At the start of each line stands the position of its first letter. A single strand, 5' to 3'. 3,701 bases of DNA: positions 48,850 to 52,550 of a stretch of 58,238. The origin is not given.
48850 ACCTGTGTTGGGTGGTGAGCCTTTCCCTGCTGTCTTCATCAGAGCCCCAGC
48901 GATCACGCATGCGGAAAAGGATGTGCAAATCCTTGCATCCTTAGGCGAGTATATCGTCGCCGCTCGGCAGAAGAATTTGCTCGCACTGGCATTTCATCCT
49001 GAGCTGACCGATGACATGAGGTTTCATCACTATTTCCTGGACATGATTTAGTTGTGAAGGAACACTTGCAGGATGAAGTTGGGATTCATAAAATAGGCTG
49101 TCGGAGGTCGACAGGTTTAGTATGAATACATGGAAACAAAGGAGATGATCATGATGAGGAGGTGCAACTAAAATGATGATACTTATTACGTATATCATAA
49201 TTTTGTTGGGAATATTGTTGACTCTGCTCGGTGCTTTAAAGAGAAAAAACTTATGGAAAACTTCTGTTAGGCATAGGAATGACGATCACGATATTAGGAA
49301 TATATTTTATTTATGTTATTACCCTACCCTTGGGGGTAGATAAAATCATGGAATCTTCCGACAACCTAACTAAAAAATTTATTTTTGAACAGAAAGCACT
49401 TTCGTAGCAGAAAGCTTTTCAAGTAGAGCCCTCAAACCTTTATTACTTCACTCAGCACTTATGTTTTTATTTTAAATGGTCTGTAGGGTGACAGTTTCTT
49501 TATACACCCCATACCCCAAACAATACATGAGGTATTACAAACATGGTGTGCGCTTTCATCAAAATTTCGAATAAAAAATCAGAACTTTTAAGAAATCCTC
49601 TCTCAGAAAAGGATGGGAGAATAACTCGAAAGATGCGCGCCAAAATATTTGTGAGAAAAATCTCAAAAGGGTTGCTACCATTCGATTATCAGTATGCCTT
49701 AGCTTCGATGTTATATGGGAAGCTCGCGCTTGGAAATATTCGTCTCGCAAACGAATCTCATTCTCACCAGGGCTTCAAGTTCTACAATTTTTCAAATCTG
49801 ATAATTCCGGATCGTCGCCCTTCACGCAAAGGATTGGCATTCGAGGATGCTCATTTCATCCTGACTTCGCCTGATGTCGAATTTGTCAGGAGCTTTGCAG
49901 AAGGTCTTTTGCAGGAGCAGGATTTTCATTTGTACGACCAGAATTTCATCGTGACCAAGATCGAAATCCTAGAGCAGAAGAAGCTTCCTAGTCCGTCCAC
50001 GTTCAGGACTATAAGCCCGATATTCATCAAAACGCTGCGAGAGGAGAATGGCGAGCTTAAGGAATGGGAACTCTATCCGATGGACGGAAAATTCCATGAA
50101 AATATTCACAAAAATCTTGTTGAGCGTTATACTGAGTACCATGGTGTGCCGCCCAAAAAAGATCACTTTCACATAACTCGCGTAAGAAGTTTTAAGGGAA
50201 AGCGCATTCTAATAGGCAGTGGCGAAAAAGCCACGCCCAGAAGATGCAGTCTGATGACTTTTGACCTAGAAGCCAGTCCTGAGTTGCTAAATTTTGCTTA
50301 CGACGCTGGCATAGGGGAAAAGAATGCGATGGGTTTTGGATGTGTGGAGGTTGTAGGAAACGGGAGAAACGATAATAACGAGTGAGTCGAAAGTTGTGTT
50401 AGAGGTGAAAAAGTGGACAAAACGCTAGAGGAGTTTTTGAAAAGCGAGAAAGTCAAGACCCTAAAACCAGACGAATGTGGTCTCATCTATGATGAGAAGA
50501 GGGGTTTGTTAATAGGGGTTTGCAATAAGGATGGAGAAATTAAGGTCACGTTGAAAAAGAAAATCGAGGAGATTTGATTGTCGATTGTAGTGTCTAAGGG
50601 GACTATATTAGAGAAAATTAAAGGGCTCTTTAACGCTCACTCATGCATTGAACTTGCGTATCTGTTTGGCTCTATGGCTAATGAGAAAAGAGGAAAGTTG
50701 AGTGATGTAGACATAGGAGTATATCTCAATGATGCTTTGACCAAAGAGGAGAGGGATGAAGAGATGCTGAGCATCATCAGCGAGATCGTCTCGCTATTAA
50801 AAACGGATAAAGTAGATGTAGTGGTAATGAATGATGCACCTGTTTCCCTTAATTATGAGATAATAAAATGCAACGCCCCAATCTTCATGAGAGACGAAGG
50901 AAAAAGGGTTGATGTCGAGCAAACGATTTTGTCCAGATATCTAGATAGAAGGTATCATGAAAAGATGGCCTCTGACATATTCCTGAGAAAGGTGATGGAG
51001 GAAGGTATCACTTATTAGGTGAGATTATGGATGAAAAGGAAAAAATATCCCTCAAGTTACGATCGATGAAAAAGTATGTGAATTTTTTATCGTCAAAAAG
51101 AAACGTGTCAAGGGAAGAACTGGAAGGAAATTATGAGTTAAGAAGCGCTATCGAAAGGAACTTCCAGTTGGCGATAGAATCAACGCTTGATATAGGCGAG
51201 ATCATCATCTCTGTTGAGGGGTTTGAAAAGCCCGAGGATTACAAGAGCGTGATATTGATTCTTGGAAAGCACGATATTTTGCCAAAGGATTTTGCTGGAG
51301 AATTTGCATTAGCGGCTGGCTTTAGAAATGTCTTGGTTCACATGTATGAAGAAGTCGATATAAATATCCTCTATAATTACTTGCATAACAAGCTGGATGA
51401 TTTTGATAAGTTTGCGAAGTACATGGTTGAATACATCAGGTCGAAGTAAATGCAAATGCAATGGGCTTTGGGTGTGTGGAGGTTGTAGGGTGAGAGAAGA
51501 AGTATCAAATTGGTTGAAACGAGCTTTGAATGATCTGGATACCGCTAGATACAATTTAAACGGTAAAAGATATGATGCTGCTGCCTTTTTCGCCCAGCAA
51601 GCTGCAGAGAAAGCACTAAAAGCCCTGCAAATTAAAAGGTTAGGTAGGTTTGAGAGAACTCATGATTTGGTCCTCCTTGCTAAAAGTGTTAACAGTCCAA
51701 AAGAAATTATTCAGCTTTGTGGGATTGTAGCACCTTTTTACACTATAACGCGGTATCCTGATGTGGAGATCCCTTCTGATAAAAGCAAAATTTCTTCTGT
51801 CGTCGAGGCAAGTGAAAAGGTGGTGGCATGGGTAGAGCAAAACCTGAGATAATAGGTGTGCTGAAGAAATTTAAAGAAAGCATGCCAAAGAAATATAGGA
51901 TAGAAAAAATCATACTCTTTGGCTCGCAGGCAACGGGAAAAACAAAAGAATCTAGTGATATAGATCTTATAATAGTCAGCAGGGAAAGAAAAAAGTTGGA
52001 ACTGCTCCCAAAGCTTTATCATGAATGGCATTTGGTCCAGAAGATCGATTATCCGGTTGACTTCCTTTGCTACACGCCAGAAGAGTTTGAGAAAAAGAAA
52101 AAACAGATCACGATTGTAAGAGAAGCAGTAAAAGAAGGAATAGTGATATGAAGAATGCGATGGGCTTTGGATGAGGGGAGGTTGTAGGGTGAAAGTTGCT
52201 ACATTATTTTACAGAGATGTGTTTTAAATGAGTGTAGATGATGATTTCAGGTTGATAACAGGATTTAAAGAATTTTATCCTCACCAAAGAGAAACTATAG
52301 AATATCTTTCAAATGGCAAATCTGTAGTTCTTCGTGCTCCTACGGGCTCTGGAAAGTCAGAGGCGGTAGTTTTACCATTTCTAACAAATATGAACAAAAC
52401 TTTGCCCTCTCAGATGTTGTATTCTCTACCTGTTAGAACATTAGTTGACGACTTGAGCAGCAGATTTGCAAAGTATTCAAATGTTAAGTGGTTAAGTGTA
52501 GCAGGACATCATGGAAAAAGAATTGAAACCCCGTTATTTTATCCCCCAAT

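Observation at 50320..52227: The cas6 3' end is triplicated and delimits two different HEPN/MNT cassettes inserted between cas6 and cas3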

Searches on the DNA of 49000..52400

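Call 79: search_rna_families(source=window, start=49000, end=52400, threshold=evalue, max_evalue=1)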
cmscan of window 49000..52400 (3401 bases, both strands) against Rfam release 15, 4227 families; matches with E-value up to 1: 0.
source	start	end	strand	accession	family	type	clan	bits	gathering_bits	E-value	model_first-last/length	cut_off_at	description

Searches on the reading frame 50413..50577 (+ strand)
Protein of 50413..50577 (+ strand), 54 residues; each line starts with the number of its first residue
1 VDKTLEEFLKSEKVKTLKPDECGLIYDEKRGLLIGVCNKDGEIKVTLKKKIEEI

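Call 6: search_protein_families(library=pfam, proteins=[window:50413-50577:+], max_evalue=0.01)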
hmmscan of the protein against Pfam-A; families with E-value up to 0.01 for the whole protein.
window:50413-50577:+ (54 aa): 0 families

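Call 29: find_related_loci(query=window:50413-50577:+, collection=genome_contigs, flank=6000)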
Query window:50413-50577:+ (54 aa) in genome_contigs; peptide patterns used: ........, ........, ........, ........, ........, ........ (x = any residue, [..] = any of these).
600 stretches matched a pattern (row limit reached: there are more); 3 encode a relative of the query (tblastn E <= 1e-3); 3 distinct loci.
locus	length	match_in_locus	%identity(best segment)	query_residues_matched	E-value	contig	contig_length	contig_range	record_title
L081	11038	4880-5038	77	2-54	2e-23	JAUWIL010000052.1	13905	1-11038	MAG: Methanobacteriota archaeon isolate CSMAG_2293 CSMAG_2293_k127_8840232_length_13905_cov_15.0016, whole genome shotgu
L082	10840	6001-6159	75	2-54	3e-23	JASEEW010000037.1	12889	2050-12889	MAG: Thermoplasmatales archaeon isolate Yes46-08 NODE_867_length_12889_cov_0.238077, whole genome shotgun sequence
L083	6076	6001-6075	96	1-25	6e-12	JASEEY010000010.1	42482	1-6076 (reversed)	MAG: Methanocellales archaeon isolate Yes46-10 NODE_10_length_42482_cov_8.904943, whole genome shotgun sequence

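Call 32: search_protein_families(library=pfam, proteins=[L082:6163-6546:+, L082:6533-6868:+, L082:5186-5683:+, L082:4236-4628:+, L082:4621-5073:+], max_evalue=0.1)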
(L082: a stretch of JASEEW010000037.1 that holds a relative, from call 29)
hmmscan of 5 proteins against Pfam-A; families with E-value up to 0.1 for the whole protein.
L082:6163-6546:+ (127 aa): 0 families

L082:6533-6868:+ (111 aa): 1 family
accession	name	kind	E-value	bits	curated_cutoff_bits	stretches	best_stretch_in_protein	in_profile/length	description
PF05168.19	HEPN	-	0.017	15.7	22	1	9-108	11-114/117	HEPN domain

L082:5186-5683:+ (165 aa): 2 families
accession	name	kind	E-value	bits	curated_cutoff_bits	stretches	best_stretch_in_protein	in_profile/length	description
PF02661.23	Fic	-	4e-09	37.6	24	1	67-122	30-93/93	Fic/DOC family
PF15086.11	UPF0542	-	0.006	16.9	27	0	18-42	29-53/68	Uncharacterised protein family UPF0542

L082:4236-4628:+ (130 aa): 3 families
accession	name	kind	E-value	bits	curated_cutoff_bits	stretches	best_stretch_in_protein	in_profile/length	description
PF18765.7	Polbeta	-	5.8e-14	52.5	26.9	1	13-99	4-92/93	Polymerase beta, Nucleotidyltransferase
PF01909.29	NTP_transf_2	-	5.4e-06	27.2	21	1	11-92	3-91/93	Nucleotidyltransferase domain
PF01132.26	EFP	-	0.017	15.5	27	1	36-75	6-46/54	Elongation factor P (EF-P) OB domain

L082:4621-5073:+ (150 aa): 5 families
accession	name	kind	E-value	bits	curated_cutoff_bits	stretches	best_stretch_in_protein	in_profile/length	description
PF01934.22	HepT-like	-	1.3e-30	106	23.5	1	16-133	3-120/120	Ribonuclease HepT-like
PF20797.2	HepT-like_2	-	8.9e-05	23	27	1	84-135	53-105/110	HepT-like protein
PF13643.11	DUF4145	-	0.0095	16.4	23.1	1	78-111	43-76/88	Domain of unknown function (DUF4145)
PF20185.3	DUF6548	-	0.015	15.6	27.3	1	91-138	50-94/164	Family of unknown function (DUF6548)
PF24628.1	DUF7627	-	0.074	13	27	0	30-95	139-204/224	Repeat of unknown function (DUF7627)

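Call 33: search_protein_families(library=ncbifam, proteins=[window:50413-50577:+], max_evalue=0.01)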
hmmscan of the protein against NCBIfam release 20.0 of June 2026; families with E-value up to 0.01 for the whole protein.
window:50413-50577:+ (54 aa): 0 families

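Call 66: find_homologous_proteins(query=window:50413-50577:+, max_evalue=0.001)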
Query window:50413-50577:+ (54 aa): 7 proteins with E <= 0.001 among 8 candidates.
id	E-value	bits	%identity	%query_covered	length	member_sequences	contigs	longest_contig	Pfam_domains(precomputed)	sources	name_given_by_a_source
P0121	1.8e-26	107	100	100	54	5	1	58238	-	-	-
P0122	1.1e-22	95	89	100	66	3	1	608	-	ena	-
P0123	7.0e-21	90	83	100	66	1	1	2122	-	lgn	-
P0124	9.3e-20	86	76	100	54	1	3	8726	-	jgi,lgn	jgi:hypothetical protein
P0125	4.7e-19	84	82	91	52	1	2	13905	-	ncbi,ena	-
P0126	7.3e-17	77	84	81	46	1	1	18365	-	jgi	-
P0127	2.1e-12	63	71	78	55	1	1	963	-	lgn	-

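Call 67: find_encoding_contigs(protein=P0124, flank=5000, max_places=3)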
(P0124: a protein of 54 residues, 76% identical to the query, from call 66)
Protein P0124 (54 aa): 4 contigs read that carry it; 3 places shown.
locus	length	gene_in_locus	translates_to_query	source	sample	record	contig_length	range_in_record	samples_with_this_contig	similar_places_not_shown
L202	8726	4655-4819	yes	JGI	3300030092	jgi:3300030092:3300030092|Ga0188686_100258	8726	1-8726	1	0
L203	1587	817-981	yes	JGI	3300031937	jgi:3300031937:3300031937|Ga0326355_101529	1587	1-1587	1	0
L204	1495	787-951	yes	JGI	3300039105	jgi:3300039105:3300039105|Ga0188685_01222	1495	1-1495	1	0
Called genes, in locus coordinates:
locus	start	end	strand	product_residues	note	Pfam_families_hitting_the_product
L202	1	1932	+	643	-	?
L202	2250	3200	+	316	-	-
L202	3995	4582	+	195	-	PF06414:Zeta_toxin (faint), PF01591:6PF2K (faint), PF08433:KTI12, PF13238:AAA_18, PF13671:AAA_33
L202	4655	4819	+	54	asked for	-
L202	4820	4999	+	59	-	-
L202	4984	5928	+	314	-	PF13793:Pribosyltran_N, PF00156:Pribosyltran, PF14572:Pribosyl_synth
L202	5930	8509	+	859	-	PF07517:SecA_DEAD, PF01043:SecA_PP_bind, PF21090:P-loop_SecA, PF07516:SecA_SW, PF02810:SEC-C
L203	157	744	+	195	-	PF06414:Zeta_toxin (faint), PF01591:6PF2K (faint), PF08433:KTI12, PF13238:AAA_18, PF13671:AAA_33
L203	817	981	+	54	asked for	-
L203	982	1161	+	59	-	-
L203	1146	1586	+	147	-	?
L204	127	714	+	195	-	PF06414:Zeta_toxin (faint), PF01591:6PF2K (faint), PF08433:KTI12, PF13238:AAA_18, PF13671:AAA_33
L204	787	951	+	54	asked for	-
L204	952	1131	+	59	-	-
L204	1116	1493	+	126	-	?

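Call 68: find_encoding_contigs(protein=P0126, flank=6000, max_places=2)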
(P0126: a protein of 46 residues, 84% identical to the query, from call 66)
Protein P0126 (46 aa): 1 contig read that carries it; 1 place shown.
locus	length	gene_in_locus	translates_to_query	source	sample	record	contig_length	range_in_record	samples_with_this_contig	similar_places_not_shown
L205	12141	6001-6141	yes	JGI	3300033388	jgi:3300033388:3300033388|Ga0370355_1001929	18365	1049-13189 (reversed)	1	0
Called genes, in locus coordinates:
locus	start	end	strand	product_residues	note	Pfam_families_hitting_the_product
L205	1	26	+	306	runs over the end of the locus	PF25145:NfeD1b_N (weak), PF01343:Peptidase_S49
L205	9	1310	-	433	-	PF01142:TruD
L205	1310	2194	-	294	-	PF00056:Ldh_1_N, PF02866:Ldh_1_C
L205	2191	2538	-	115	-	PF01981:PTH2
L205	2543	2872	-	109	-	PF19023:DUF5749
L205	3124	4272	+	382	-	PF01266:DAO (faint), PF01494:FAD_binding_3, PF03486:HI0933_like (weak), PF05834:Lycopene_cycl, PF07992:Pyr_redox_2 (faint), PF12831:FAD_oxidored (weak), PF13450:NAD_binding_8 (weak)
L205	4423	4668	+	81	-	PF04014:MazE_antitoxin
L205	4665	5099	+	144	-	PF01850:PIN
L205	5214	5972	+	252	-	PF21350:Cas6_I-A, PF01881:Cas_Cas6_C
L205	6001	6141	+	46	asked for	-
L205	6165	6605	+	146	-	PF01909:NTP_transf_2, PF18765:Polbeta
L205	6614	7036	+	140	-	PF01934:HepT-like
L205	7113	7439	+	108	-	PF05168:HEPN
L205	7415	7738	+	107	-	PF22600:MTPAP-like_central (weak), PF01909:NTP_transf_2, PF18765:Polbeta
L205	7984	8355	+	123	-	PF00190:Cupin_1, PF02311:AraC_binding, PF07883:Cupin_2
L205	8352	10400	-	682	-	PF00270:DEAD (weak), PF04851:ResIII (weak), PF05707:Zot (faint), PF06733:DEAD_2, PF13307:Helicase_C_2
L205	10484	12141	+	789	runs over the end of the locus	PF03104:DNA_pol_B_exo1, PF13482:RNase_H_2, PF00136:DNA_pol_B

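Call 69: find_encoding_contigs(protein=P0123, flank=3000, max_places=2)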
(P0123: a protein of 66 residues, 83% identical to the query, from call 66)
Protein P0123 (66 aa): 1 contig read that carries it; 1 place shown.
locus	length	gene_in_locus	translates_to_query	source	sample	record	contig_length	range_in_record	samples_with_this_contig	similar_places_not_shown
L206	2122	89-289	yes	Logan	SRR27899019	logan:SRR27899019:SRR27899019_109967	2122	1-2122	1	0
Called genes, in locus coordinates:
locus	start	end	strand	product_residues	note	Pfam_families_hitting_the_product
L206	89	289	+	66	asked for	-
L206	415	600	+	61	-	-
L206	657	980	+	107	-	-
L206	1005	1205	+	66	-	-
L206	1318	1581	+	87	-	-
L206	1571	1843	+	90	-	PF05016:ParE_toxin (weak)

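Call 80: search_protein_families(library=padloc, proteins=[window:50413-50577:+], max_evalue=0.001)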
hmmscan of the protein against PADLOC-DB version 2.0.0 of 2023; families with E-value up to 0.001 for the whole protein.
window:50413-50577:+ (54 aa): 0 families

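Call 94: predict_structure(alignment_id=A8)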
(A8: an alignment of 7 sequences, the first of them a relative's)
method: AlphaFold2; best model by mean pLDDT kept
length: 54 residues; sequences in the alignment: 7
mean_pLDDT: 63.1   pTM: 0.34
mean pLDDT of the five models: 63.1, 55.8, 51.2, 50.8, 50.8
residues with pLDDT >= 90: 0; 70-90: 6; 50-70: 46; < 50: 2
segments of 3 or more residues with pLDDT < 50: none
pLDDT, mean of each block of 10 residues (from residue 1): 68 62 64 63 62 49
secondary structure, 60 per line:
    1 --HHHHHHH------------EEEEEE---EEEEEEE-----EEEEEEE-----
elements in order: H3-9 E22-27 E31-37 E43-49

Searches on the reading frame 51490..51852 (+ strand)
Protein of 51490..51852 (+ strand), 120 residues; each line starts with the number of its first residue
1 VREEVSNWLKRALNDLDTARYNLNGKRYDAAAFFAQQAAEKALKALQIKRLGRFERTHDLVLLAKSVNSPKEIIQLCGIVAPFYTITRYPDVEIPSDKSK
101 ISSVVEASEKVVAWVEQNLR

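Call 6: search_protein_families(library=pfam, proteins=[window:51490-51852:+], max_evalue=0.01)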
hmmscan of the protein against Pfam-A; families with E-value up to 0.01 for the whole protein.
window:51490-51852:+ (120 aa): 1 family
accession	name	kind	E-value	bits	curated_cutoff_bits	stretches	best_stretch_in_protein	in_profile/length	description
PF05168.19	HEPN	-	2.4e-27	95.8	22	1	6-117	2-116/117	HEPN domain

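Call 57: find_homologous_proteins(query=window:51490-51852:+, max_evalue=1e-10)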
Query window:51490-51852:+ (120 aa): 273 proteins with E <= 1e-10 among 1432 candidates; the best 120 are listed.
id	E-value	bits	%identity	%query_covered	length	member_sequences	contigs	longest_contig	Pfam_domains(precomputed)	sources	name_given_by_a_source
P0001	3.1e-70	251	99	100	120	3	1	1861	PF05168.20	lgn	-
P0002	8.6e-52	192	75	100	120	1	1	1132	PF05168.20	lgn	-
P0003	1.0e-50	188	74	99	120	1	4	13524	PF05168.20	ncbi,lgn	ncbi:MAG: HEPN domain-containing protein [Candidatus Hadarchaeaceae archaeon]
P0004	5.9e-48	179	72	100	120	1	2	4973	PF05168.20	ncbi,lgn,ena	-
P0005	1.1e-47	178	68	100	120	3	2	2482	PF05168.20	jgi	jgi:HEPN domain-containing protein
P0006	8.1e-44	166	64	98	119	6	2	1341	PF05168.20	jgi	-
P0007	1.4e-43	165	64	98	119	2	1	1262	PF05168.20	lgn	-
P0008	3.9e-43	164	65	98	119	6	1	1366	PF05168.20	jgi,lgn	-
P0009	8.3e-43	163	63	100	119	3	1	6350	PF05168.20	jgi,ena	-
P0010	1.2e-42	162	63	98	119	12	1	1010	PF05168.20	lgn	-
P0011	1.4e-42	162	66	100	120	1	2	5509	PF05168.20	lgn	-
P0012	1.4e-41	159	66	88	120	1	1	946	PF05168.20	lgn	-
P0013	8.0e-41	156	64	100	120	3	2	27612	PF05168.20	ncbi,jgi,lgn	-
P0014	1.3e-40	156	62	98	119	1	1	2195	PF05168.20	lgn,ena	-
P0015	1.9e-40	155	57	99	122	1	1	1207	PF05168.20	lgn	-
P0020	3.2e-35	138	62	92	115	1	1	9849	PF05168.20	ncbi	-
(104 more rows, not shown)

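Call 58: find_encoding_contigs(protein=P0003, flank=4000, max_places=2)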
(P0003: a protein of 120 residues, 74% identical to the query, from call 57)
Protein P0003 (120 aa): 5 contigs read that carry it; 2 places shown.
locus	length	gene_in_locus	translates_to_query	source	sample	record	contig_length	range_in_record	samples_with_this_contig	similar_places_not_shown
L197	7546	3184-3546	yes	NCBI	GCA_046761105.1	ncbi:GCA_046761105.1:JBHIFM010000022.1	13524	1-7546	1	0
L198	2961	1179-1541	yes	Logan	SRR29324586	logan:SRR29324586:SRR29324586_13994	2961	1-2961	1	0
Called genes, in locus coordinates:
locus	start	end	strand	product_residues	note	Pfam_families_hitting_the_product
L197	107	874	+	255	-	PF04015:DUF362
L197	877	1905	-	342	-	PF00348:polyprenyl_synt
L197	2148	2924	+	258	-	PF00590:TP_methylase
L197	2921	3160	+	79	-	PF04010:DUF357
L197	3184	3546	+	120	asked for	PF05168:HEPN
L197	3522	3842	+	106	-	PF18765:Polbeta, PF01909:NTP_transf_2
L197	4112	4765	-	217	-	PF02633:Creatininase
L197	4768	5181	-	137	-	PF00885:DMRL_synthase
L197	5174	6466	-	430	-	PF13443:HTH_26 (weak), PF14528:LAGLIDADG_3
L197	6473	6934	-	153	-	PF00885:DMRL_synthase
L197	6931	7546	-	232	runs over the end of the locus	PF00926:DHBP_synthase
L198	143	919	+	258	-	PF00590:TP_methylase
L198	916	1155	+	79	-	PF04010:DUF357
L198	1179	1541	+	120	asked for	PF05168:HEPN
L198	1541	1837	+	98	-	PF01909:NTP_transf_2, PF18765:Polbeta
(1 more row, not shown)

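Call 59: find_encoding_contigs(protein=P0013, flank=4000, max_places=2)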
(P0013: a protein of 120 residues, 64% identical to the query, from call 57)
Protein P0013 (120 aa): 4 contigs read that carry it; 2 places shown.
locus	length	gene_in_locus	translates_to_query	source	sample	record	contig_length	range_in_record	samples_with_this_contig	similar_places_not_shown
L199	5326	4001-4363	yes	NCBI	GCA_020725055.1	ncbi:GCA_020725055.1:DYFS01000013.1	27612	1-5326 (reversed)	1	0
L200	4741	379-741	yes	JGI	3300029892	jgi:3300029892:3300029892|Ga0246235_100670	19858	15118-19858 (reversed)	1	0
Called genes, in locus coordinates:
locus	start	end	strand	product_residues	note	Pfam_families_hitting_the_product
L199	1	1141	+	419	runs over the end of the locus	PF03453:MoeA_N, PF00994:MoCF_biosynth, PF03454:MoeA_C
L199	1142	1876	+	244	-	PF03205:MobB, PF04060:FeS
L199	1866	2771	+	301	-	PF13353:Fer4_12 (weak), PF04055:Radical_SAM, PF06463:Mob_synth_C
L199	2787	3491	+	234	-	PF01416:PseudoU_synth_1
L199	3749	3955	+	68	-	-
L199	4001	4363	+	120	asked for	PF05168:HEPN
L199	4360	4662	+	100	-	PF01909:NTP_transf_2, PF18765:Polbeta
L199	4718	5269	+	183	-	PF00989:PAS, PF13188:PAS_8, PF08448:PAS_4, PF13426:PAS_9, PF08447:PAS_3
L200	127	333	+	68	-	-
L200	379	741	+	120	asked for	PF05168:HEPN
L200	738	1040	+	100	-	PF01909:NTP_transf_2, PF18765:Polbeta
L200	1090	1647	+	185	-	PF00989:PAS, PF13188:PAS_8, PF08448:PAS_4, PF13426:PAS_9, PF08447:PAS_3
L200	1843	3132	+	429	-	PF01637:ATPase_2 (faint), PF13173:AAA_14, PF13635:DUF4143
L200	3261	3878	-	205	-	-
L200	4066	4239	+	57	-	PF01423:LSM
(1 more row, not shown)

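Call 60: find_encoding_contigs(protein=P0020, flank=4000, max_places=2)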
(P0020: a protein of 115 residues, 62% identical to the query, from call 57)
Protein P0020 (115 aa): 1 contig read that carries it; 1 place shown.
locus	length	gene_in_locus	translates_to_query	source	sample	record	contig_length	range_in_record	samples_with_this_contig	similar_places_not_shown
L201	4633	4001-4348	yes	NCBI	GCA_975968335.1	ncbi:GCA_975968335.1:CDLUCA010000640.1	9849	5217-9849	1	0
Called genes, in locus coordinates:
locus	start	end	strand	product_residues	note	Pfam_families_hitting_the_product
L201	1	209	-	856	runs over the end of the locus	PF13360:PQQ_2 (faint)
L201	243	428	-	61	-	PF13384:HTH_23 (weak)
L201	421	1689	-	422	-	PF06283:ThuA (faint), PF07090:GATase1_like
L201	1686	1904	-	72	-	-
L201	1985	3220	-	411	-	-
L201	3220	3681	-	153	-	-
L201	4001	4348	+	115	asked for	PF05168:HEPN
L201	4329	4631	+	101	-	?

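Call 80: search_protein_families(library=padloc, proteins=[window:51490-51852:+], max_evalue=0.001)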
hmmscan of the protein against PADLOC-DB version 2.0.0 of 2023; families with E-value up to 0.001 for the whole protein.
window:51490-51852:+ (120 aa): 0 families
